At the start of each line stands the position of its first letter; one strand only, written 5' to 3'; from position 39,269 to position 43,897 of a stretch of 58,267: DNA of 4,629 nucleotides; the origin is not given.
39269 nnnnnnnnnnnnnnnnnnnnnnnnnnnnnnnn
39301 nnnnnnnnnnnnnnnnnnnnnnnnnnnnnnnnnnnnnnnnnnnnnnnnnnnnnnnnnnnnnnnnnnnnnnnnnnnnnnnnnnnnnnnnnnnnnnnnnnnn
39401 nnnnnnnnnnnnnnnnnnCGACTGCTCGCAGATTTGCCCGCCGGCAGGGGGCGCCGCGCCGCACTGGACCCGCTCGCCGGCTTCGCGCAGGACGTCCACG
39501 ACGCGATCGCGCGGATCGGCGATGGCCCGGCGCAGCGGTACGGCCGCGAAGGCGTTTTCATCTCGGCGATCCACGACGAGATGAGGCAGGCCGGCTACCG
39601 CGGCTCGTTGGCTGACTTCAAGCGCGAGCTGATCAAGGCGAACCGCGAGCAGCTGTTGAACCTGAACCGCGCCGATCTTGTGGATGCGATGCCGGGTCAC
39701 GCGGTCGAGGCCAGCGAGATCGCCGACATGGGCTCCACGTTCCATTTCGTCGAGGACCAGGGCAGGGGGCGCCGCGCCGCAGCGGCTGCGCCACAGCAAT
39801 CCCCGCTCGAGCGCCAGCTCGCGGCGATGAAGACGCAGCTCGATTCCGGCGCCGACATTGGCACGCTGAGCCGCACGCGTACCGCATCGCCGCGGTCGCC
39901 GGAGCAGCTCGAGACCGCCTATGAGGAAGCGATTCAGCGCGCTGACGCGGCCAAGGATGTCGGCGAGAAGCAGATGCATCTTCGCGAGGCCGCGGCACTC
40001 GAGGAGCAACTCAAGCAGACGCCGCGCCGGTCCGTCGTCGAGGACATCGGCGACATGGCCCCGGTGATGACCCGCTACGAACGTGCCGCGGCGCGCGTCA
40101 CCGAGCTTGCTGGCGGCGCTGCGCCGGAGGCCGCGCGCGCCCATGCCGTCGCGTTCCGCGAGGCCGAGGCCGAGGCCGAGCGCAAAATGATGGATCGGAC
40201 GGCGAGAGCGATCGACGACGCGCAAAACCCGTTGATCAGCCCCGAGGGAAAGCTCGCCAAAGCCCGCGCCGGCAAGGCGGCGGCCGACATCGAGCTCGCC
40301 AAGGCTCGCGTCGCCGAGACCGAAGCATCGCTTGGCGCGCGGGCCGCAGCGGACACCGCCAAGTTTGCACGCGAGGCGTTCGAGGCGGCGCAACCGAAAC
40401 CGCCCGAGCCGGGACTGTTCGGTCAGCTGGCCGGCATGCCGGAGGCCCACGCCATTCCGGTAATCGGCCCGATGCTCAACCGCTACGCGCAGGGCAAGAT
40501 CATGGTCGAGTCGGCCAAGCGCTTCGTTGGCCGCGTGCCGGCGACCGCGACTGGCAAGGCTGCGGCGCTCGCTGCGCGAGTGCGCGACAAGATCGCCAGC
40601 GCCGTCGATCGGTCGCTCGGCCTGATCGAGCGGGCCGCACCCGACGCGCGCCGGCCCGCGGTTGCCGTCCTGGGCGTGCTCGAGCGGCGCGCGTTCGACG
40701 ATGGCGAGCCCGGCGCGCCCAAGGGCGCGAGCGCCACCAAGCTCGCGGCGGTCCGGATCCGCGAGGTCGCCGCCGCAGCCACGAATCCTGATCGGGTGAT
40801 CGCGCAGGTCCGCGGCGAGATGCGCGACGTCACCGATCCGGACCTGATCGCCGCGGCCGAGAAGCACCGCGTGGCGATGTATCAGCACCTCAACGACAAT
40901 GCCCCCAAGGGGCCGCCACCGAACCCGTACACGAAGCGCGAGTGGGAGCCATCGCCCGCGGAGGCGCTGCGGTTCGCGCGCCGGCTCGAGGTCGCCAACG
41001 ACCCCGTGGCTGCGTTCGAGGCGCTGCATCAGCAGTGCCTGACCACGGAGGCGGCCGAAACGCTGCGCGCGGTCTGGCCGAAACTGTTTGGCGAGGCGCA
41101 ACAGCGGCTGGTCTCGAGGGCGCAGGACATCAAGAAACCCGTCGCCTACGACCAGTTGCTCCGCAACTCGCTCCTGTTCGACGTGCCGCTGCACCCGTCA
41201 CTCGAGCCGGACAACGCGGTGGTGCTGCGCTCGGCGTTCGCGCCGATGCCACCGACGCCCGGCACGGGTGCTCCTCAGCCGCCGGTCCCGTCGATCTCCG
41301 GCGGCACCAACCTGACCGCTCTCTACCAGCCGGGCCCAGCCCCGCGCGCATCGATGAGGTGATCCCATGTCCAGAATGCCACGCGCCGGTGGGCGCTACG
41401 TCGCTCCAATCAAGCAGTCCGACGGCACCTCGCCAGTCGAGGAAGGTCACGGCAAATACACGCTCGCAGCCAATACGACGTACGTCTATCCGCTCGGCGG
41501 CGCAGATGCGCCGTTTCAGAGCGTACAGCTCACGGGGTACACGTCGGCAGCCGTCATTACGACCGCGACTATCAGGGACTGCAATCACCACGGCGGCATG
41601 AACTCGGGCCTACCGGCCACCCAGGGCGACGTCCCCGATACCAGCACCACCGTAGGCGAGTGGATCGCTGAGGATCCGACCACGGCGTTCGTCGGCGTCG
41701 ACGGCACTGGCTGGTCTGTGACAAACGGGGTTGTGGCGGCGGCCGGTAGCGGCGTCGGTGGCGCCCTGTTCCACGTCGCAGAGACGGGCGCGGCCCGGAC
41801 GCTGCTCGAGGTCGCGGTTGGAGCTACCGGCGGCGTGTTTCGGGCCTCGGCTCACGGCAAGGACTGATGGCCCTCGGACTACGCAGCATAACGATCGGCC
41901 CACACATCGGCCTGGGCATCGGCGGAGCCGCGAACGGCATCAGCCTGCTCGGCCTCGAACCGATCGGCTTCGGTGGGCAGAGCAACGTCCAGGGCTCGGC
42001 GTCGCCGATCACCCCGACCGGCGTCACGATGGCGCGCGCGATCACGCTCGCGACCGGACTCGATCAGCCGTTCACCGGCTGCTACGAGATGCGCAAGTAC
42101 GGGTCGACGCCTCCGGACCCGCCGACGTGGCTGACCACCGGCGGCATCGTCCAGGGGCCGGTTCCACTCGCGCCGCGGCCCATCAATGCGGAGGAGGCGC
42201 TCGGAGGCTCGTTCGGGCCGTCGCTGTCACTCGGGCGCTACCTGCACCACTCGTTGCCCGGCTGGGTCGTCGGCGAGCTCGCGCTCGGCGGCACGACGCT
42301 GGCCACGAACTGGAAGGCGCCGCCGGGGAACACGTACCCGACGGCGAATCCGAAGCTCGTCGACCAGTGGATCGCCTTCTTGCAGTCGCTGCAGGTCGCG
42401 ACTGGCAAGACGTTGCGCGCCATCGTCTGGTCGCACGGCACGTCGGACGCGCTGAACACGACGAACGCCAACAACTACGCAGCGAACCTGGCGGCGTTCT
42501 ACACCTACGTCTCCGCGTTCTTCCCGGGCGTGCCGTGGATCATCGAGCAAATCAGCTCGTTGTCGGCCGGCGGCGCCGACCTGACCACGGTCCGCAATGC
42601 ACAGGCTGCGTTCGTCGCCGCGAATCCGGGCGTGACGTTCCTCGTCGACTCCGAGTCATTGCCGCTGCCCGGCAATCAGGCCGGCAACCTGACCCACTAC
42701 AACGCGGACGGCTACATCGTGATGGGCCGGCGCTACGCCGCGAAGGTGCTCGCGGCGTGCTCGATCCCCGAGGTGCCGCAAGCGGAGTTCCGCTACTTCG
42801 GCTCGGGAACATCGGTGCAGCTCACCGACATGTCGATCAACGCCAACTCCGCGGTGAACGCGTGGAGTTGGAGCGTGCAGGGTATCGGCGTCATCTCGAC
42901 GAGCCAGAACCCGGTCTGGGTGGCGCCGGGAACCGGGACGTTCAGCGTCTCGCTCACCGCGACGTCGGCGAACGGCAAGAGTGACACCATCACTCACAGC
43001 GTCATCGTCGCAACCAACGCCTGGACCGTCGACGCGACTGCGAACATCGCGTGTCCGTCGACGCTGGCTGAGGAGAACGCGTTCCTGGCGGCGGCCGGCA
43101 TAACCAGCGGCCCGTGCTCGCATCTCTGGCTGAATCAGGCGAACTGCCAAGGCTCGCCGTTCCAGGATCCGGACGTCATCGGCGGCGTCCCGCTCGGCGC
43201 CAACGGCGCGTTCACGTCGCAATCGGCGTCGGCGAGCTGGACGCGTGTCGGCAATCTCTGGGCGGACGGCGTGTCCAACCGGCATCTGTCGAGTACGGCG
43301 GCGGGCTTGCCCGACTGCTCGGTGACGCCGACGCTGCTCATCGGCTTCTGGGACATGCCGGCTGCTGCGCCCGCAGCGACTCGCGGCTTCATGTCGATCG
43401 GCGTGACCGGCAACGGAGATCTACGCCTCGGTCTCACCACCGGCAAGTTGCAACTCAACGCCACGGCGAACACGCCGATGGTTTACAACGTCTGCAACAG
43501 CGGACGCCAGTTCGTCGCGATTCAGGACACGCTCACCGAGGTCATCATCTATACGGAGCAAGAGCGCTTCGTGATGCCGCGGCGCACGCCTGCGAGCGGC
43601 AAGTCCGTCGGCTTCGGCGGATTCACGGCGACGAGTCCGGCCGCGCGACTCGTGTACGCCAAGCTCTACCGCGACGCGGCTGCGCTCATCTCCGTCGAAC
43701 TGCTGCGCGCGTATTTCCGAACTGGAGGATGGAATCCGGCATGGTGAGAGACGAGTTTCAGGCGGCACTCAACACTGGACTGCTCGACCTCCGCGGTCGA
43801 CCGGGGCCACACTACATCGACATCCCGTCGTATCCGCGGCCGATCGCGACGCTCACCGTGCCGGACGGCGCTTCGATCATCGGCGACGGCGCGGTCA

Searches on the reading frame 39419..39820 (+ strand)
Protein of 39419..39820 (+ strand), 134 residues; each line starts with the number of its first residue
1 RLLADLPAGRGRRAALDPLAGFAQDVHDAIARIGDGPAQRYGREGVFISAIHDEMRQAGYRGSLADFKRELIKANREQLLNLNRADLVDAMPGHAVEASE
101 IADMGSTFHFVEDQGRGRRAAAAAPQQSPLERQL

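Call 55: search_solved_structures(query=A7, max_evalue=10)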
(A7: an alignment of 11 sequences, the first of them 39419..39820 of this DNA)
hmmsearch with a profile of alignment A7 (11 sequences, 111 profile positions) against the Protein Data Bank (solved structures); distinct sequences matched with E-value up to 10: 1.
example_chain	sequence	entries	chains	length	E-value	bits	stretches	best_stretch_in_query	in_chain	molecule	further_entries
4dut_A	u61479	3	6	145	0.25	14.5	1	53-89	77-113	Nucleoside diphosphate kinase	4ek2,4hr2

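Call 56: search_protein_families(library=pfam, alignment_id=A7, max_evalue=1)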
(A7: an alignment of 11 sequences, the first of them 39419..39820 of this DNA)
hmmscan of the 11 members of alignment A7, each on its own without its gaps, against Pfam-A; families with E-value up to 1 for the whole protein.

A. member 1, window:39419-39820:+ (134 aa): 0 families

B. families by the number of members that match (of 11 scanned): 2 families
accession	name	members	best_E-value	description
PF11166.13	DUF2951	1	0.034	Protein of unknown function (DUF2951)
PF21917.1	NMB0537_N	1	0.2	N-terminal region of NMB0537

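Call 63: predict_structure(alignment_id=A7)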
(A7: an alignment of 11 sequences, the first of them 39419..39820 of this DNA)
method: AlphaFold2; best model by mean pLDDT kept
length: 134 residues; sequences in the alignment: 11
mean_pLDDT: 77.7   pTM: 0.68
mean pLDDT of the five models: 77.7, 67.8, 67.1, 67.1, 66.5
residues with pLDDT >= 90: 47; 70-90: 44; 50-70: 30; < 50: 13
segments of 3 or more residues with pLDDT < 50: 1-7, 118-123
pLDDT, mean of each block of 10 residues (from residue 1): 48 74 92 74 81 94 93 93 83 82 83 63 55 58
secondary structure, 60 per line:
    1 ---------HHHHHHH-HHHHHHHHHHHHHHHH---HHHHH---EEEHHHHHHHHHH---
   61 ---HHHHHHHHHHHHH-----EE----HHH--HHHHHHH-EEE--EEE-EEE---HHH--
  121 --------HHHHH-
elements in order: H10-16 H18-33 H37-41 E45-47 H48-57 H64-76 H93-99 E101-103 E106-108 E110-112 H129-133

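Call 65: fold_search(model_id=the predicted structure, library=pdb)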
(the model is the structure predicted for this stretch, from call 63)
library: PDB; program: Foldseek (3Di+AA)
matches with E <= 10: 211; with E <= 0.001: 0
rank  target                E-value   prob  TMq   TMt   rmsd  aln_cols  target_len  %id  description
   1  5zi8_B                8.2e-02  0.95  0.37  0.46   5.8       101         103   15  Crystal structure of the PadR-family transcriptional regulator Rv3488 of Mycobacterium tuberculosis H37Rv in complex w (released 2018-10-17)
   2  5zi8_A                1.6e-01  0.85  0.37  0.46   6.5       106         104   14  Crystal structure of the PadR-family transcriptional regulator Rv3488 of Mycobacterium tuberculosis H37Rv in complex w (released 2018-10-17)
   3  8j07_1B               2.3e-01  0.16  0.25  0.09  15.5       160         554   13  96nm repeat of human respiratory doublet microtubule and associated axonemal complexes (released 2023-07-26)
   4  7wh4_A                3.3e-01  0.66  0.36  0.46   7.0       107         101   13  Crystal structure of the PadR-family transcriptional regulator Rv3488 of Mycobacterium tuberculosis H37Rv in complex w (released 2022-02-09)
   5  6abt_A                7.3e-01  0.57  0.38  0.49   5.1       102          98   10  Crystal structure of transcription factor from Listeria monocytogenes (released 2019-06-05)
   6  8j07_1A               7.3e-01  0.11  0.26  0.09  12.4       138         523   14  96nm repeat of human respiratory doublet microtubule and associated axonemal complexes (released 2023-07-26)
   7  7jk6_A                7.8e-01  0.44  0.38  0.16   5.7       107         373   12  Structure of Drosophila ORC in the active conformation (released 2020-09-09)
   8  4ray_A                8.8e-01  0.54  0.39  0.38   5.4       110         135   11  Crystal structure of Magnetospirillum gryphiswaldense MSR-1 Apo-Fur (released 2015-07-15)
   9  3mwm_A                9.9e-01  0.75  0.40  0.42   2.9        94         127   11  Graded expression of zinc-responsive genes through two regulatory zinc-binding sites in Zur (released 2011-03-16)
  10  7jpo_D                1.1e+00  0.38  0.38  0.15   4.6       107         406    7  ORC-O1AAA: Human Origin Recognition Complex (ORC) with dynamic/unresolved ORC2 WH (released 2020-09-02)
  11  2o03                  1.3e+00  0.41  0.36  0.37   5.0       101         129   13  Crystal structure of FurB from M. tuberculosis- a Zinc uptake regulator (released 2007-02-13)
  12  7jgr_A                1.3e+00  0.41  0.36  0.14   5.0        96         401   12  Structure of Drosophila ORC bound to DNA (84 bp) and Cdc6 (released 2020-09-09)
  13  7jpq_D                1.3e+00  0.35  0.39  0.15   5.2       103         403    8  ORC-O2-5: Human Origin Recognition Complex (ORC) with subunits 2,3,4,5 (released 2020-09-02)
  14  7ung_2                1.3e+00  0.08  0.25  0.10  12.1       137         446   14  48-nm repeat of the human respiratory doublet microtubule (released 2022-10-05)
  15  3mwm_B                1.3e+00  0.60  0.38  0.41   3.5        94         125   11  Graded expression of zinc-responsive genes through two regulatory zinc-binding sites in Zur (released 2011-03-16)
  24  7xvl_o                1.8e+00  0.41  0.37  0.58   3.3        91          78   11  Crystal Structure of Nucleosome-H1.0 Linker Histone Assembly (sticky-169an DNA fragment) (released 2023-05-24)
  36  9ipu_I                3.0e+00  0.33  0.36  0.61   2.5        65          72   15  cryo-EM structure of the RNF168(1-193)/UbcH5c-Ub ubiquitylation module bound to H1.0-K63-Ub3 modified chromatosome (released 2024-10-02)
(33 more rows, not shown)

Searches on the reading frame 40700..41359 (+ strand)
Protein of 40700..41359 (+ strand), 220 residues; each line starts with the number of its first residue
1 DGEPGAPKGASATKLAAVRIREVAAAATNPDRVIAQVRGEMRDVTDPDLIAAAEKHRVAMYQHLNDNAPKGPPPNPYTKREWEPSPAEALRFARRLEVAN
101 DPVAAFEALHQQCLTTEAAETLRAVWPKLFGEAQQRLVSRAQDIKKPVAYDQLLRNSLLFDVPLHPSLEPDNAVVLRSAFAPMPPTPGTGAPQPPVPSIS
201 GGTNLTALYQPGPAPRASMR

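Call 81: find_related_loci(query=window:40700-41359:+, collection=genome_contigs, flank=3000)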
Query window:40700-41359:+ (220 aa) in genome_contigs; peptide patterns used: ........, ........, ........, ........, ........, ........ (x = any residue, [..] = any of these).
600 stretches matched a pattern, but none encodes a relative of the query by tblastn (E <= 1e-3).

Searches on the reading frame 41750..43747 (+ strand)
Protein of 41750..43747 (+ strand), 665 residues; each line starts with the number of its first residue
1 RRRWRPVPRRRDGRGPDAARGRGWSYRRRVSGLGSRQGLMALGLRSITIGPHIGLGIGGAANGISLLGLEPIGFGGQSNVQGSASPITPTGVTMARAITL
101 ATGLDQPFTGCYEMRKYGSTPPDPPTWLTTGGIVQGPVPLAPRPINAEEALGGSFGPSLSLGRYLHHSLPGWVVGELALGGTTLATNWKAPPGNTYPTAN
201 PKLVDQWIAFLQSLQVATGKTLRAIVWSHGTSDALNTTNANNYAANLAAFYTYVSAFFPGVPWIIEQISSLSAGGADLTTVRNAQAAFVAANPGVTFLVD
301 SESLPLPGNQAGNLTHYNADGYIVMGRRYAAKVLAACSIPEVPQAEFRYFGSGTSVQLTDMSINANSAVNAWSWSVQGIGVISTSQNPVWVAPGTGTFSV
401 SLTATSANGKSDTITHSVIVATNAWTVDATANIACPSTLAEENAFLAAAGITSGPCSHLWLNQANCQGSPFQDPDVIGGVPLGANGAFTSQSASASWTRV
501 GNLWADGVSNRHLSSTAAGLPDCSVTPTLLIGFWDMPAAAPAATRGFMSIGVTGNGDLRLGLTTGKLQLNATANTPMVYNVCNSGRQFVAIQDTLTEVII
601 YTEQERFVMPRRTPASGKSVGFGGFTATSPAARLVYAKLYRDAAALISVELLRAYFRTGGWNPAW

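Call 6: search_protein_families(library=phrogs, proteins=[window:41867-43747:+], max_evalue=0.01)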
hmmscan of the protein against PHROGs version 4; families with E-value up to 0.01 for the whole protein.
window:41867-43747:+ (626 aa): 0 families

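Call 11: search_protein_families(library=pfam, proteins=[window:41750-43747:+], max_evalue=0.01)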
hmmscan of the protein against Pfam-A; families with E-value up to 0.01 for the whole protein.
window:41750-43747:+ (665 aa): 1 family
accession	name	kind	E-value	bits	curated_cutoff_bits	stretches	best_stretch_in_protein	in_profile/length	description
PF03629.24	SASA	-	8.8e-15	55.4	24.8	1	154-334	63-225/226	Carbohydrate esterase, sialic acid-specific acetylesterase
